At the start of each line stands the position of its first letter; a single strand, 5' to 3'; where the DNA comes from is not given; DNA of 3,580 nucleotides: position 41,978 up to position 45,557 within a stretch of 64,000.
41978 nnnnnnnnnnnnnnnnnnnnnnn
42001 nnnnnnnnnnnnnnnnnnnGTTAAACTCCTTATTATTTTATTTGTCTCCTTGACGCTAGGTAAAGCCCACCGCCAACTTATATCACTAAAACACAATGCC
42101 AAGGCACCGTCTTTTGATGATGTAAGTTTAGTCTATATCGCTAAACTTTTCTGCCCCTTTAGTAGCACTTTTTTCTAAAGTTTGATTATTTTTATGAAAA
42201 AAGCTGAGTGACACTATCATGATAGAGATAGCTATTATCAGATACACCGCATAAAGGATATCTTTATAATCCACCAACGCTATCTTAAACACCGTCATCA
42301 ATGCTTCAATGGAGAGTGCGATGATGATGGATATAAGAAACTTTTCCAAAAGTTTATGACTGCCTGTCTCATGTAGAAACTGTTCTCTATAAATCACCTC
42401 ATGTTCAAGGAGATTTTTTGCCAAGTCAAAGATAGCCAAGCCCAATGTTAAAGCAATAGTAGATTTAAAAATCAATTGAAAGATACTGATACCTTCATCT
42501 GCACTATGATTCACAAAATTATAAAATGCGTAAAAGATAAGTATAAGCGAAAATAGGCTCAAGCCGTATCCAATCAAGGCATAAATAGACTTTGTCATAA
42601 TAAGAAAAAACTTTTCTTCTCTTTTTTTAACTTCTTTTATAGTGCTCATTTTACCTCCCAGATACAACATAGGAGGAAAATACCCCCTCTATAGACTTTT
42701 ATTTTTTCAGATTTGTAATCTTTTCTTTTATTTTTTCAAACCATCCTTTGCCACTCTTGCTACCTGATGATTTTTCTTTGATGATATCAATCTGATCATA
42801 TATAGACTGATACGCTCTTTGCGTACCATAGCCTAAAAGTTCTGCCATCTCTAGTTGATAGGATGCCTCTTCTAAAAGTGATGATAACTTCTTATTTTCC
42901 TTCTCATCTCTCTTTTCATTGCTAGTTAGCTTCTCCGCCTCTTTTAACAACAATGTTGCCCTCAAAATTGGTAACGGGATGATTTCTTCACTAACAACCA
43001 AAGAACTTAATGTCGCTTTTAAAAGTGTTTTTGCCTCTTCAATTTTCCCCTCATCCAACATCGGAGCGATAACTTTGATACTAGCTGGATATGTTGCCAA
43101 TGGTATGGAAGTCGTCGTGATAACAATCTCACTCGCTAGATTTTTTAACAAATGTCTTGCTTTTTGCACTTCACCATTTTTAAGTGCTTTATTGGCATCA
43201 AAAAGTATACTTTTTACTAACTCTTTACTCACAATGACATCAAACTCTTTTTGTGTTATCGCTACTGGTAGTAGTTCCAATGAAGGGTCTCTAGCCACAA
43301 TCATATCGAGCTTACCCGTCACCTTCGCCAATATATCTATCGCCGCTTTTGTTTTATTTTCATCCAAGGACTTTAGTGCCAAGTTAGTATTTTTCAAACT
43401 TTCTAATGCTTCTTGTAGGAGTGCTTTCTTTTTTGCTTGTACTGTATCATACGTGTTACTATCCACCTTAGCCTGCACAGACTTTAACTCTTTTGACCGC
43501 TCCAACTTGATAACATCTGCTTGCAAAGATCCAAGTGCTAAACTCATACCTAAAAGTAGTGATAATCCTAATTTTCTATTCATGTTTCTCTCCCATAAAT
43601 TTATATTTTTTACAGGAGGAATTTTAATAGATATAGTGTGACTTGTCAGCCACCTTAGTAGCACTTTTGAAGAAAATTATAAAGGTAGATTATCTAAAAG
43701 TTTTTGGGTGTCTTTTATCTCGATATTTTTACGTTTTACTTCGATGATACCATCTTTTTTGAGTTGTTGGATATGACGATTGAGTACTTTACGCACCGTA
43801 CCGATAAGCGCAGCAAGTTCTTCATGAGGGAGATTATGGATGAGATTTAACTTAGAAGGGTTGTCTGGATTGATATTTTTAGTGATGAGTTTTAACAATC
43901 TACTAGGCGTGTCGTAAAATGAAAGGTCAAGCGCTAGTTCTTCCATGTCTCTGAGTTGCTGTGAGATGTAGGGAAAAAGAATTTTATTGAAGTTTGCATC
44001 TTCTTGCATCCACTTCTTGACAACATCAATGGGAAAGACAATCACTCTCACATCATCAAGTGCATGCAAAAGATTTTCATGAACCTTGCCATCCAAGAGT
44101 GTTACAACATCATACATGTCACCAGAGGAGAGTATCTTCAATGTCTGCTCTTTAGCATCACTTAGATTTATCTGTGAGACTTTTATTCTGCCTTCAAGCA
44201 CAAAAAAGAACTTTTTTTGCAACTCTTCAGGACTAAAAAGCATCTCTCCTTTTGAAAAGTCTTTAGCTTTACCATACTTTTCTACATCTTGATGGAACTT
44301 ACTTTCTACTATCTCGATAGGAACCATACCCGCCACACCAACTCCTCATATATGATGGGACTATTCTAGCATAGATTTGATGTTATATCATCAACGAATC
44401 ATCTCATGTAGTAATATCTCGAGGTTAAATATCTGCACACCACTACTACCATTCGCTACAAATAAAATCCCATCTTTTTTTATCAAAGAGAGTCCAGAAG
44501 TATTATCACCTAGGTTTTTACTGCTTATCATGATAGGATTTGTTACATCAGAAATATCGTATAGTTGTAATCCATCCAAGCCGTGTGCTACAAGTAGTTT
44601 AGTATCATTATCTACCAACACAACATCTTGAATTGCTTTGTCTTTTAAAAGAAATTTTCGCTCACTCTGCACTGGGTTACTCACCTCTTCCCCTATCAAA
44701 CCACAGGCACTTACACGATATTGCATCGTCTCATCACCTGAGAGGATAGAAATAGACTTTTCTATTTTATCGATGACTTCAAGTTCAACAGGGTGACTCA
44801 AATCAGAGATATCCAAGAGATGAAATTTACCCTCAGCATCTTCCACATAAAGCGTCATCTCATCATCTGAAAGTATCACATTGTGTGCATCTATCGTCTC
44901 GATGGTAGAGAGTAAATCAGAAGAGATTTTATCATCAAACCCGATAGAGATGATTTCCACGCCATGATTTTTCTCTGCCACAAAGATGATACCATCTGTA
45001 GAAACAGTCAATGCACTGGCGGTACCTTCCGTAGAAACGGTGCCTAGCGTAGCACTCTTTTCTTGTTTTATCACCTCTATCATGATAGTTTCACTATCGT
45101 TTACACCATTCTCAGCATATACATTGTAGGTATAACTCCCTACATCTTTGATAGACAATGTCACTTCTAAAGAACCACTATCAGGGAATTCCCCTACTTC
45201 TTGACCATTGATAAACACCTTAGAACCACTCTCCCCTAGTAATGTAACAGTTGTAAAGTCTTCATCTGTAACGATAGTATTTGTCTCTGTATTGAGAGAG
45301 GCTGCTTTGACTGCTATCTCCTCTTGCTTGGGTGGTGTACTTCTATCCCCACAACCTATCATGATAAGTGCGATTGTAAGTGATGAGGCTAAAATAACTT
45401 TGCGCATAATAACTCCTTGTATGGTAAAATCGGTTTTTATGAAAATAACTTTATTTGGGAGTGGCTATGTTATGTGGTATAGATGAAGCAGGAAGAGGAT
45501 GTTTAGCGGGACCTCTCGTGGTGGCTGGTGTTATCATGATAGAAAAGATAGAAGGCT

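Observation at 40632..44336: Stress island: three tandem Hsp20 genes (the last with a signal peptide) plus a membrane protein, a secreted YfdX-like protein and a Crp-family regulator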

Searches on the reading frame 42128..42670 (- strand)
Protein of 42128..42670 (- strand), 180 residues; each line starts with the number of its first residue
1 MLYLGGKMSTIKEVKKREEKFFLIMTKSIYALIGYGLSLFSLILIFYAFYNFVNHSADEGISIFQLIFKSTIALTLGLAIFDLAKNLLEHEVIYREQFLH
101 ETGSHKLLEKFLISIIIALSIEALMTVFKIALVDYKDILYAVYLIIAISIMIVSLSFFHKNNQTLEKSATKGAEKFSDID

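Call 3: search_protein_families(library=pfam, proteins=[window:42128-42670:-], max_evalue=0.01)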
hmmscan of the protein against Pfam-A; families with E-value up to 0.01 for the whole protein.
window:42128-42670:- (180 aa): 0 families

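Call 4: search_protein_families(library=ncbifam, proteins=[window:42128-42670:-], max_evalue=0.01)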
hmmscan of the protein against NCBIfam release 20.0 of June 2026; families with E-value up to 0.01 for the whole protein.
window:42128-42670:- (180 aa): 0 families

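Call 16: search_protein_families(library=pfam, proteins=[window:42128-42649:-], max_evalue=10)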
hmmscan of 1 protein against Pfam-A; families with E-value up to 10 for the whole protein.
window:42128-42649:- (173 aa): 2 families
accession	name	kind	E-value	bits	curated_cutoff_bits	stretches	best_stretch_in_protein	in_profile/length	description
PF17439.7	DUF5418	-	0.095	13.2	25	1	17-148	11-130/151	Family of unknown function (DUF5418)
PF12666.12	PrgI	-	1.4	10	27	1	108-161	26-74/91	PrgI family protein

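Call 25: find_homologous_proteins(query=window:42128-42649:-)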
Query window:42128-42649:- (173 aa): 1029 proteins with E <= 0.001 among 1151 candidates; the best 120 are listed.
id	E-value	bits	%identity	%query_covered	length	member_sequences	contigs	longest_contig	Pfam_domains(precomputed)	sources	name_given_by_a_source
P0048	2.6e-98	344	100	100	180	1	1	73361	-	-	-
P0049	1.5e-84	300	87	97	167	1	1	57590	-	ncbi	-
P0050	2.0e-78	280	84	96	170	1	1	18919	-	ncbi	-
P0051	7.5e-76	272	82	97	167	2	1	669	-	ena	-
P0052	1.2e-75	271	81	97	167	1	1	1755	-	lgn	-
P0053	4.9e-75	269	80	97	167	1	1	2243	-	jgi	-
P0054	6.6e-74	265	80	97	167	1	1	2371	-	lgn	-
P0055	5.1e-59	217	76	85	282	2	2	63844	-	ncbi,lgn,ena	-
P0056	3.3e-58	214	77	83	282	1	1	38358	-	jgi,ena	-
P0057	1.6e-56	209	74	86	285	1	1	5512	-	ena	-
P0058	3.6e-56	208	77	82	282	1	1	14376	-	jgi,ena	-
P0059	7.0e-56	207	75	83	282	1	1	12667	-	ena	-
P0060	1.2e-55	206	72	86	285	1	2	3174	-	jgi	jgi:hypothetical protein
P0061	1.3e-55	206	74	86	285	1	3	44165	-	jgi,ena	jgi:hypothetical protein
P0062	1.5e-55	206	74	86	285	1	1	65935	-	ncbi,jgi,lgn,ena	-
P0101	2.3e-41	160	59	83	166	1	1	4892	-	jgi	jgi:hypothetical protein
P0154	1.7e-32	131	54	82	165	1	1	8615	-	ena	-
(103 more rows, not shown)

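Call 84: find_encoding_contigs(protein=P0154, flank=5000, max_places=2)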
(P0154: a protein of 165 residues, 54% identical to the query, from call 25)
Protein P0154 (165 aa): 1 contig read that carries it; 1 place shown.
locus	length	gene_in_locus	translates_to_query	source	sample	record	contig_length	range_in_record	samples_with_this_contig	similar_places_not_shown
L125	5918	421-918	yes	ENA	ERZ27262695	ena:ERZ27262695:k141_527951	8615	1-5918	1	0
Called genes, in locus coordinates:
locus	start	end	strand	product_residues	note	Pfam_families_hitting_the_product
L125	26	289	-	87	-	PF13384:HTH_23 (weak), PF13518:HTH_28 (weak)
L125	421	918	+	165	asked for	-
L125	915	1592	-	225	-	PF00027:cNMP_binding, PF13545:HTH_Crp_2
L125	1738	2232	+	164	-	PF06271:RDD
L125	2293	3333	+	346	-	PF07690:MFS_1, PF12832:MFS_1_like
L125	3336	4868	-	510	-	PF13584:BatD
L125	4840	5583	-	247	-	-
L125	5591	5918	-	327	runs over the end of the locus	PF07584:BatA (weak), PF00092:VWA, PF13519:VWA_2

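Call 85: find_encoding_contigs(protein=P0101, flank=5000, max_places=2)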
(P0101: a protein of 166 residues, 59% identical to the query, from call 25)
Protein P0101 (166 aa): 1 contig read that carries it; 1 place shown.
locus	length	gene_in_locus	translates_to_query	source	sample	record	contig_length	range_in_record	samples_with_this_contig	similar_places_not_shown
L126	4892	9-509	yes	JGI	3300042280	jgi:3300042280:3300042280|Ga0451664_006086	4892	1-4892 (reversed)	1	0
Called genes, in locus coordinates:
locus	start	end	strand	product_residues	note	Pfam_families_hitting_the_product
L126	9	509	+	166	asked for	-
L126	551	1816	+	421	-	PF00990:GGDEF, PF22335:Cas10-Cmr2_palm2 (faint)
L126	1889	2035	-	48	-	PF13936:HTH_38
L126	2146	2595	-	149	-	PF02579:Nitro_FeMo-Co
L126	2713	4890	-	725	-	?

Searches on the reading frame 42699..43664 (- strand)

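Call 3: search_protein_families(library=pfam, proteins=[window:42699-43664:-], max_evalue=0.01)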
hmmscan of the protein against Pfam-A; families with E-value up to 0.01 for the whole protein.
window:42699-43664:- (321 aa): 1 family
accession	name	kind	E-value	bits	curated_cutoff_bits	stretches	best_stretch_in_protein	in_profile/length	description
PF10938.13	YfdX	-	2.1e-34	119.1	26.6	1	90-226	2-147/149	YfdX protein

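Call 4: search_protein_families(library=ncbifam, proteins=[window:42699-43664:-], max_evalue=0.01)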
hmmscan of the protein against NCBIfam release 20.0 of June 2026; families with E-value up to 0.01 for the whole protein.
window:42699-43664:- (321 aa): 0 families

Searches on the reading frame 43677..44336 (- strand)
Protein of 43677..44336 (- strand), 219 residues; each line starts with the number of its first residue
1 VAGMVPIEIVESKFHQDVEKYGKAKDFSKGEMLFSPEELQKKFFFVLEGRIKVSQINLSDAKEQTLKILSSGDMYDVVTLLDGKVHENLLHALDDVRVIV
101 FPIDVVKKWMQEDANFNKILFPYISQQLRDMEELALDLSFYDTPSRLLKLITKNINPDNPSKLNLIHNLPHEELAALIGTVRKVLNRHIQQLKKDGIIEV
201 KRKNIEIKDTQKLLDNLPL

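Call 3: search_protein_families(library=pfam, proteins=[window:43677-44336:-], max_evalue=0.01)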
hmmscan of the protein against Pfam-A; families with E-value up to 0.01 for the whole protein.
window:43677-44336:- (219 aa): 3 families
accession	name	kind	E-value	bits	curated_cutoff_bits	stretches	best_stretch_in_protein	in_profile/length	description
PF13545.12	HTH_Crp_2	-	1.6e-12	47.6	27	1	164-214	18-68/70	Crp-like helix-turn-helix domain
PF00027.35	cNMP_binding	-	2.2e-12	47.2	27.5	1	25-113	2-89/89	Cyclic nucleotide-binding domain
PF13412.12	HTH_24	-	0.0011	18.9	21.9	1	169-199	18-48/48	Winged helix-turn-helix DNA-binding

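Call 4: search_protein_families(library=ncbifam, proteins=[window:43677-44336:-], max_evalue=0.01)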
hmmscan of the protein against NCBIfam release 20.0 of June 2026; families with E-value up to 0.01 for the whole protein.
window:43677-44336:- (219 aa): 13 families
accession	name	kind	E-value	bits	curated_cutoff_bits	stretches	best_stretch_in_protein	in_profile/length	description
TIGR03697.1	NtcA_cyano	equivalog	9.7e-17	61.4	244.95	1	30-213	1-188/193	global nitrogen regulator NtcA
NF006901.0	PRK09392.1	equivalog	6.7e-12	45.2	211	1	24-214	32-218/236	transcriptional activator FtrB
NF008732.0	PRK11753.1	equivalog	1.4e-09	37.7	266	1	23-210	24-213/214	cAMP-activated global transcriptional regulator CRP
NF008365.0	PRK11161.1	subfamily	1.1e-07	31.5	228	1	6-214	31-240/250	fumarate/nitrate reduction transcriptional regulator Fnr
NF007707.0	PRK10402.1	subfamily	1.6e-05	24.7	180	1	11-213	20-214/226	transcriptional regulator YeiL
NF010499.0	PRK13918.1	equivalog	0.00013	21.5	274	1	26-214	16-198/205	CRP/FNR family transcriptional regulator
NF050806.1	TransRegFixKCaul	equivalog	0.00023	20.5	300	1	21-213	22-210/215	transcriptional regulator FixK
NF045989.1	TransRegFnrLRhodb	equivalog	0.0007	18.9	300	1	163-215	180-233/245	transcriptional regulator FnrL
TIGR03896.1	cyc_nuc_ocin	subfamily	0.00073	19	161.05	1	18-125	157-263/317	bacteriocin-type transport-associated protein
NF041163.2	encap_f2b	equivalog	0.00079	18.6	400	1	22-126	95-199/450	family 2B encapsulin nanocompartment shell protein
TIGR00122.1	birA_repr_reg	equivalog_domain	0.001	18.9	70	1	172-213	17-59/69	biotin operon repressor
NF053664.1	TransRegPtrACyano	equivalog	0.0011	18.3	300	1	147-203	129-185/196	Crp/Fnr family transcriptional regulator PtrA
TIGR01884.1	cas_HTH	subfamily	0.0034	16.8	60.2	1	171-210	159-198/202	CRISPR-associated CARF protein Csa3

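Call 63: search_solved_structures(query=window:43677-44336:-, max_evalue=0.001)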
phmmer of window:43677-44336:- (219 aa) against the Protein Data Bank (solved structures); distinct sequences matched with E-value up to 0.001: 23.
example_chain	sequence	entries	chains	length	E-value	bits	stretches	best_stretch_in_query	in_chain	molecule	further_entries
3h3u_A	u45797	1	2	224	7.3e-18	68.3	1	23-213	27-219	PROBABLE TRANSCRIPTIONAL REGULATORY PROTEIN (PROBABLY CRP/FNR-FAMILY)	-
3mzh_A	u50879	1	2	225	7.4e-18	68.3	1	23-213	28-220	PROBABLE TRANSCRIPTIONAL REGULATORY PROTEIN (PROBABLY CRP/FNR-FAMILY)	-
3d0s_A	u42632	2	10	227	7.6e-18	68.3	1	23-213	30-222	TRANSCRIPTIONAL REGULATORY PROTEIN | PROBABLE TRANSCRIPTIONAL REGULATORY PROTEIN (PROBABLY CRP/ FNR-FAMILY)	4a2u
3i54_A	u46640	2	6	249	1e-17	67.9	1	23-213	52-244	Transcriptional regulator, Crp/Fnr family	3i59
4cyd_A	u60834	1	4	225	1.3e-14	57.8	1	26-213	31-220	PROBABLE TRANSCRIPTION REGULATOR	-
4byy_A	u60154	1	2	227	1.3e-14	57.7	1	26-213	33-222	TRANSCRIPTIONAL REGULATOR, CRP/FNR FAMILY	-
3r6s_A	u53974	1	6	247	1.7e-14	57.3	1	26-213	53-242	transcription regulator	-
2xgx_A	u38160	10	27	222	3.1e-13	53.2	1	25-207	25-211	GLOBAL NITROGEN REGULATOR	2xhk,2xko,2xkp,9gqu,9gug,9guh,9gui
8h3v_X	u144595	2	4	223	2.7e-12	50.2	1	25-207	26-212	NtcA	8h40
3la2_A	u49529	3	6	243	3.6e-12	49.8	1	25-207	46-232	Global nitrogen regulator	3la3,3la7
7ets_A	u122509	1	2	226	6.3e-12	49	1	25-205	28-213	Crp/Fnr family transcriptional regulator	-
4ev0_A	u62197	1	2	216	3.2e-10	43.4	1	21-211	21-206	Transcription regulator, Crp family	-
2fmy_A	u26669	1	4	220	8.5e-10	42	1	7-214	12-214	carbon monoxide oxidation system transcription regulator CooA-1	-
2hkx_A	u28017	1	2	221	1.9e-09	40.9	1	7-214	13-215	Carbon monoxide oxidation system transcription regulator CooA-1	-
2oz6_A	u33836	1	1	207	4.3e-07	33.2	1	29-207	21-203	Virulence Factor Regulator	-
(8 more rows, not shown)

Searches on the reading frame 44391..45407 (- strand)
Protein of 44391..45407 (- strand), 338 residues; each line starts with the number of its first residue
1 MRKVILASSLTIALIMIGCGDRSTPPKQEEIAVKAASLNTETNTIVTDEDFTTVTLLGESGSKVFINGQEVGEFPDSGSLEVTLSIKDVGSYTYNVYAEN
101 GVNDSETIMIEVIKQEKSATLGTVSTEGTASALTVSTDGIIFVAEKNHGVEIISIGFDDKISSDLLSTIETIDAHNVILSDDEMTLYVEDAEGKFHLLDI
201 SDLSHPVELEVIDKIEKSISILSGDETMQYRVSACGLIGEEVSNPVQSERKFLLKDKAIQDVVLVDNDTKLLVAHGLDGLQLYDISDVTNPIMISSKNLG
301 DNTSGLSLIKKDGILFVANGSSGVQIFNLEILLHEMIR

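Call 3: search_protein_families(library=pfam, proteins=[window:44391-45407:-], max_evalue=0.01)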
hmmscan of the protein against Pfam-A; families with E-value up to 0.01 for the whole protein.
window:44391-45407:- (338 aa): 1 family
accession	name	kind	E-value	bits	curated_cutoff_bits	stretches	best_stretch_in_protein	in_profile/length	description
PF08309.17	LVIVD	-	5.6e-05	22.8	20.2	0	186-210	14-38/42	LVIVD repeat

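Call 4: search_protein_families(library=ncbifam, proteins=[window:44391-45407:-], max_evalue=0.01)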
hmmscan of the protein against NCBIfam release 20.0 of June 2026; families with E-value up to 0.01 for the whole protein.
window:44391-45407:- (338 aa): 0 families
